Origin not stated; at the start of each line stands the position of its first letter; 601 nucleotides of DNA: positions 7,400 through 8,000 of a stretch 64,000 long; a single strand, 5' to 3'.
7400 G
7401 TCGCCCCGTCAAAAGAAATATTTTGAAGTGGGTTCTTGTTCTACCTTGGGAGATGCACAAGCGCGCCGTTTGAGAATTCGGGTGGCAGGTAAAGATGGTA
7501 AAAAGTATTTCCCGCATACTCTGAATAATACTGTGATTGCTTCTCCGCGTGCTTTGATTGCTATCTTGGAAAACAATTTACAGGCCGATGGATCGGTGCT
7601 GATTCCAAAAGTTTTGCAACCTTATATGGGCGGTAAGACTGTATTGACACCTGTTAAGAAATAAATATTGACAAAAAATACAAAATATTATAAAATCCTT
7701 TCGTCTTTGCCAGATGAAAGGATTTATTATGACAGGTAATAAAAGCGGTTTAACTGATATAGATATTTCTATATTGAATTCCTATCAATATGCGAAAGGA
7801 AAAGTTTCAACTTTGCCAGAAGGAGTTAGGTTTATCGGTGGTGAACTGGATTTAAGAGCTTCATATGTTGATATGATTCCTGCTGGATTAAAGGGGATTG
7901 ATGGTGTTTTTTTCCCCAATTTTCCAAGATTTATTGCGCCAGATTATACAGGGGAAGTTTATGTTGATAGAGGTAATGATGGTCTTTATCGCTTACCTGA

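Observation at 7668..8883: Tandem pair of paralogous unknown proteins behind a consensus promoter, with an RBS-pairing 5'UTR hairpin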

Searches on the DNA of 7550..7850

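Call 48: search_rna_families(source=window, start=7550, end=7850, threshold=evalue, max_evalue=10)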
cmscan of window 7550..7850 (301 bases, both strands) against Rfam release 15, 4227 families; matches with E-value up to 10: 8.
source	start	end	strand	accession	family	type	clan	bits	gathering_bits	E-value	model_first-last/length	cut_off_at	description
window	7688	7789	-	RF01470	rli38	Gene; sRNA;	-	20.5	49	1.3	1-150/150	no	Listeria sRNA rli38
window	7598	7729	+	RF01470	rli38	Gene; sRNA;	-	19.4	49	2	1-150/150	no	Listeria sRNA rli38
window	7603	7741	+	RF00403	SNORA41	Gene; snRNA; snoRNA; HACA-box;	-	18.5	80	0.94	1-133/133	no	Small nucleolar RNA SNORA41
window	7660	7752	+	RF01603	snoR29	Gene; snRNA; snoRNA; CD-box;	-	17.8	50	8.7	1-84/84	no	small nucleolar RNA snoR29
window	7666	7729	+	RF02618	SSRC34_2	Gene; sRNA;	-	16.3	48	3.1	1-125/125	no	Streptococcus sRNA 34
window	7672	7776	-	RF01459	rliE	Gene; sRNA;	-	15.3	90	3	78-199/222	no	Listeria sRNA rliE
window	7658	7722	+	RF00557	L10_leader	Cis-reg; leader;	-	14.7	44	3.6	62-123/138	no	Ribosomal protein L10 leader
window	7669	7734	+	RF00606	SNORD93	Gene; snRNA; snoRNA; CD-box;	-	14.3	60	7.1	1-74/74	no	Small nucleolar RNA SNORD93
